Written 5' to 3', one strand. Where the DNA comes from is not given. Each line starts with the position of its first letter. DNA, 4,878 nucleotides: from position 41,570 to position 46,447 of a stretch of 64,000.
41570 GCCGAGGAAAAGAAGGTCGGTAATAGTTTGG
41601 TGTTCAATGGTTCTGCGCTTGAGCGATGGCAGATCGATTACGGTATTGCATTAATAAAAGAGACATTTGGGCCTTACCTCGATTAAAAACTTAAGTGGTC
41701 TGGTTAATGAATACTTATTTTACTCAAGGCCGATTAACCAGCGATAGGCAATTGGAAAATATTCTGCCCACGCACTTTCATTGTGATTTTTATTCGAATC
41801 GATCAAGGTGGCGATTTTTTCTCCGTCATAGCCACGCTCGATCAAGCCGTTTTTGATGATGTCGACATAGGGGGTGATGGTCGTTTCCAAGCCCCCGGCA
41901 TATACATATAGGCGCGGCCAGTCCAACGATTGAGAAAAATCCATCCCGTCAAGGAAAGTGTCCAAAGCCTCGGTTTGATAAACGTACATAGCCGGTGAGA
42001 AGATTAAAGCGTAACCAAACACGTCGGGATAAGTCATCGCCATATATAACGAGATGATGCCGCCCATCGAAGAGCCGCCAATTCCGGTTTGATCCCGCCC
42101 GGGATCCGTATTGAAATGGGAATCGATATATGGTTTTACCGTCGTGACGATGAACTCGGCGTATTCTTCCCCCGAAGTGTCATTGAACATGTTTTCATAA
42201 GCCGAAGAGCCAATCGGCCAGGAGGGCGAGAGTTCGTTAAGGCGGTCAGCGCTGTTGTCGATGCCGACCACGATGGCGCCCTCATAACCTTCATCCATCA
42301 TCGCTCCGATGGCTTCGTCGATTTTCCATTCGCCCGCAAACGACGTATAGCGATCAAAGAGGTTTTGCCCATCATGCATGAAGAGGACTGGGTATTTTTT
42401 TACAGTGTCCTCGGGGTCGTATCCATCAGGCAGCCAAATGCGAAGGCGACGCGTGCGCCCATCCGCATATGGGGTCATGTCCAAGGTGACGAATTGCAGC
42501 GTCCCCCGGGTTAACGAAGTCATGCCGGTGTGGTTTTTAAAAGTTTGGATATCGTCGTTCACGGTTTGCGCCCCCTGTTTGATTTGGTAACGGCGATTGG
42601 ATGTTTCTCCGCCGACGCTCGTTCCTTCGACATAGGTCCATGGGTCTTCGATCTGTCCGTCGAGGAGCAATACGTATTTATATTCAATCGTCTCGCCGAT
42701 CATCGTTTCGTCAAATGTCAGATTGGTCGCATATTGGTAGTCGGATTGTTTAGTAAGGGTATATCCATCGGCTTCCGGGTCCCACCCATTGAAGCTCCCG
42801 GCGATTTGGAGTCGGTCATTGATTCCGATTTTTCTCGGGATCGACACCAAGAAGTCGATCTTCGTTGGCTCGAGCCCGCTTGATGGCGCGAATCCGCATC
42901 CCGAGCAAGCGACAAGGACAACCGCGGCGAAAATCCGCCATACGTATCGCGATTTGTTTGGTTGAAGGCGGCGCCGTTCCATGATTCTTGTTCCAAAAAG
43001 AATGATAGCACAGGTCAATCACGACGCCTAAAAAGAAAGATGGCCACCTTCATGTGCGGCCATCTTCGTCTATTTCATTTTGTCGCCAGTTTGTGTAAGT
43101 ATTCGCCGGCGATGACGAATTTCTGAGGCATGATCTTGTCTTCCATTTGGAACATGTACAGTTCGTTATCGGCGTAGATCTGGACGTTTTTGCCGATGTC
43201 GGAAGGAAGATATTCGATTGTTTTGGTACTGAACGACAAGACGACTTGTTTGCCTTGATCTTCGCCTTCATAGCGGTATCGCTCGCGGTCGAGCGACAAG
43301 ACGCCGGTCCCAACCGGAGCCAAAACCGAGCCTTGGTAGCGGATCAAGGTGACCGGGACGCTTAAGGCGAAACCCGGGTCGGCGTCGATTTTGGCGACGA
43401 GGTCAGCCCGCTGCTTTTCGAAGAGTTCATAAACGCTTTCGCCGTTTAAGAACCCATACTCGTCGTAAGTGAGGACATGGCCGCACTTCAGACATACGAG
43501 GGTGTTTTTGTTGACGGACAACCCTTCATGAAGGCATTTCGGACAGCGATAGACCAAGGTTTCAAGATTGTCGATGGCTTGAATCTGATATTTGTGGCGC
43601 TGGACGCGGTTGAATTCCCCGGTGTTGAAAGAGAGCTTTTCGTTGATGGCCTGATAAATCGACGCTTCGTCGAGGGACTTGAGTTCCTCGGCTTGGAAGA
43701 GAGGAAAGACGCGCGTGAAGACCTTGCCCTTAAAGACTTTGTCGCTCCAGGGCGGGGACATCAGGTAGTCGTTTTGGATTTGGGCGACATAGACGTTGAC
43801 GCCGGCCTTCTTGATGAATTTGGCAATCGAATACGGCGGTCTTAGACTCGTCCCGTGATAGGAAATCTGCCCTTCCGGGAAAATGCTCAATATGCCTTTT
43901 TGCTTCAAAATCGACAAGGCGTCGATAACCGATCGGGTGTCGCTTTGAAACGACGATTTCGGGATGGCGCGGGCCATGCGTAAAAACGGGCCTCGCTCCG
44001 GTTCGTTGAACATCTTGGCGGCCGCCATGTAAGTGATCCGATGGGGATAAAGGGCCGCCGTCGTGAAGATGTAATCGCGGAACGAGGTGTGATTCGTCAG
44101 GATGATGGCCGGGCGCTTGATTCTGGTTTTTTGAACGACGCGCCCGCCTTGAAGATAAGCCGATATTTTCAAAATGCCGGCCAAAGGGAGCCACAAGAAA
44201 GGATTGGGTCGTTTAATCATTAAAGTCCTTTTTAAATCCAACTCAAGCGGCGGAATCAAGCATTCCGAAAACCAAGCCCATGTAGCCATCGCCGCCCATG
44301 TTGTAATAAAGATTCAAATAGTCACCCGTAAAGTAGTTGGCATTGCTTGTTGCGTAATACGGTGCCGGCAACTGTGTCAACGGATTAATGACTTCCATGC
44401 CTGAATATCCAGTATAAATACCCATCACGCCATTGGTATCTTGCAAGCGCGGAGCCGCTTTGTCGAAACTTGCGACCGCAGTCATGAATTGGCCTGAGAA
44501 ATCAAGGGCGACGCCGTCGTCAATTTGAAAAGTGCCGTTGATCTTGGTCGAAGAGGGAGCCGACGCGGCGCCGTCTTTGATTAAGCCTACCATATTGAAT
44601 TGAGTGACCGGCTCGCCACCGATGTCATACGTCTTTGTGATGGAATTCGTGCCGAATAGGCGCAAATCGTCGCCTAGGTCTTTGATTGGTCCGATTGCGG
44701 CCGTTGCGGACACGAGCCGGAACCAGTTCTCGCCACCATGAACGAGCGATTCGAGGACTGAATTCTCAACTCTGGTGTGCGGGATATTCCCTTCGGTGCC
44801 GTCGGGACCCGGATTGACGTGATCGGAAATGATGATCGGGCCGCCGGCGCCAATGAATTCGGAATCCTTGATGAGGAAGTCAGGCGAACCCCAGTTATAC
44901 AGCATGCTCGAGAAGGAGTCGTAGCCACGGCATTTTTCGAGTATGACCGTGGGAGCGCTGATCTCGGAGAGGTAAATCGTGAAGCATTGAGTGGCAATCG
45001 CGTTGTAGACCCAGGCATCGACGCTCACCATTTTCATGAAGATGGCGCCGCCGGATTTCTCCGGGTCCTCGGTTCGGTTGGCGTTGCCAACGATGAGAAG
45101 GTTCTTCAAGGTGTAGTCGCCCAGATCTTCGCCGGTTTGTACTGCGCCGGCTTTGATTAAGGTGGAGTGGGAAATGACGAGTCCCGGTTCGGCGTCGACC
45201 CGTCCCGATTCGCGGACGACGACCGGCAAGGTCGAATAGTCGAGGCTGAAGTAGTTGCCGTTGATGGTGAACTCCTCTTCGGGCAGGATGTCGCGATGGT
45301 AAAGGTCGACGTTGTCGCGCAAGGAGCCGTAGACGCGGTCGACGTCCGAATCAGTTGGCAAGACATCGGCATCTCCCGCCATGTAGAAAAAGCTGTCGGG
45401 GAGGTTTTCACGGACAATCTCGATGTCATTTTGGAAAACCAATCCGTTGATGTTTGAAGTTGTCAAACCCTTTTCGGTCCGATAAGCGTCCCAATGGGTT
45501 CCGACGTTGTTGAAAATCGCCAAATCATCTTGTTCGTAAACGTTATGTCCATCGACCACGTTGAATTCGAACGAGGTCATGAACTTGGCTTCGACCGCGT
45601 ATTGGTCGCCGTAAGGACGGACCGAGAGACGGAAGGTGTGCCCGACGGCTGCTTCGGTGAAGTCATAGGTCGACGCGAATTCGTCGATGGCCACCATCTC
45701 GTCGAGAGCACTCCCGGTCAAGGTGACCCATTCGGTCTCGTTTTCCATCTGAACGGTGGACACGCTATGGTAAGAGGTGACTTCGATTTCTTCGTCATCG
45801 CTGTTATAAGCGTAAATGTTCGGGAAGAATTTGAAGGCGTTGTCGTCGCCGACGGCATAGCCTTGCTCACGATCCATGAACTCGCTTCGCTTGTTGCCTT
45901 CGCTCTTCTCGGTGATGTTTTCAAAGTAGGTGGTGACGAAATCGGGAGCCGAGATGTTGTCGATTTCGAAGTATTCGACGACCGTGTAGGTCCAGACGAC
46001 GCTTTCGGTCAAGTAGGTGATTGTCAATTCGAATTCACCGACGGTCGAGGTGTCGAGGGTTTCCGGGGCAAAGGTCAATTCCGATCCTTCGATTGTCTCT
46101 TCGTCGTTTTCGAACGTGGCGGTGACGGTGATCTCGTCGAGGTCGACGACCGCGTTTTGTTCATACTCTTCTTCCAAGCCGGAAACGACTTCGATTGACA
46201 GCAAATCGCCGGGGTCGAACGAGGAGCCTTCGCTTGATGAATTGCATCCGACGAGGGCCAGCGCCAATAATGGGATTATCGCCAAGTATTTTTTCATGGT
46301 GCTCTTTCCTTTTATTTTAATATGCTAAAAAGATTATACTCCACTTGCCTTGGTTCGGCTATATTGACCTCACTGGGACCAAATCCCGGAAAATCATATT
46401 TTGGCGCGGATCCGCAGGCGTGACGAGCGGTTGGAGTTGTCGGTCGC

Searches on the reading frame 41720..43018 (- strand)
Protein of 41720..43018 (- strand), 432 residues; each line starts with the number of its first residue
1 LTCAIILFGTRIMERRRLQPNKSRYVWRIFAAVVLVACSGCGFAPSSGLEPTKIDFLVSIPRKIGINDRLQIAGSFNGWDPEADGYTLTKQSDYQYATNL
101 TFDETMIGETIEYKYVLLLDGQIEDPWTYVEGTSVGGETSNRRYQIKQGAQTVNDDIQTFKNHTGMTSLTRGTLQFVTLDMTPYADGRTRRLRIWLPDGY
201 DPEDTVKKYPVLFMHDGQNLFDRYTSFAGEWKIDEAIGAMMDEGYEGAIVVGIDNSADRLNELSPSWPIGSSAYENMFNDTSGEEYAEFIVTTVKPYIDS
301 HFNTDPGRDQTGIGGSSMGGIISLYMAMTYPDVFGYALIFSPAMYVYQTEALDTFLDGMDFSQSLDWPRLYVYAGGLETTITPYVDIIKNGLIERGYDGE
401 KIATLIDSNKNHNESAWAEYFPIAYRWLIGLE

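Call 9: search_protein_families(library=pfam, proteins=[window:41720-43018:-], max_evalue=0.001)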
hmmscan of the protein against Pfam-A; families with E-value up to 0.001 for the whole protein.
window:41720-43018:- (432 aa): 2 families
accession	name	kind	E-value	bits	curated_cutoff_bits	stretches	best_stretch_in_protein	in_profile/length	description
PF00756.26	Esterase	-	1.8e-27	97.1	22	1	187-346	5-152/251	Putative esterase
PF02230.22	Abhydrolase_2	-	0.00029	21.2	23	1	284-345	80-141/217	Phospholipase/Carboxylesterase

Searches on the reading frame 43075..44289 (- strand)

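Call 9: search_protein_families(library=pfam, proteins=[window:43075-44289:-], max_evalue=0.001)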
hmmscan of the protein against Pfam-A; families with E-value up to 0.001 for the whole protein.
window:43075-44289:- (404 aa): 1 family
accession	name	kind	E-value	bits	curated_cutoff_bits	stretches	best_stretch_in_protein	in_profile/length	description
PF01553.26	Acyltransferase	-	1.2e-11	45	23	1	54-167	7-127/132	Acyltransferase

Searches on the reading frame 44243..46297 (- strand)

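Call 9: search_protein_families(library=pfam, proteins=[window:44243-46297:-], max_evalue=0.001)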
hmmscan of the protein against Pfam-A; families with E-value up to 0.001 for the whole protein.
window:44243-46297:- (684 aa): 1 family
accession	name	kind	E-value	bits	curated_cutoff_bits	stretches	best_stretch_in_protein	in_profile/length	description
PF07523.18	Big_3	-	0.00012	22.7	21.2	1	52-106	15-68/68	Bacterial Ig-like domain (group 3)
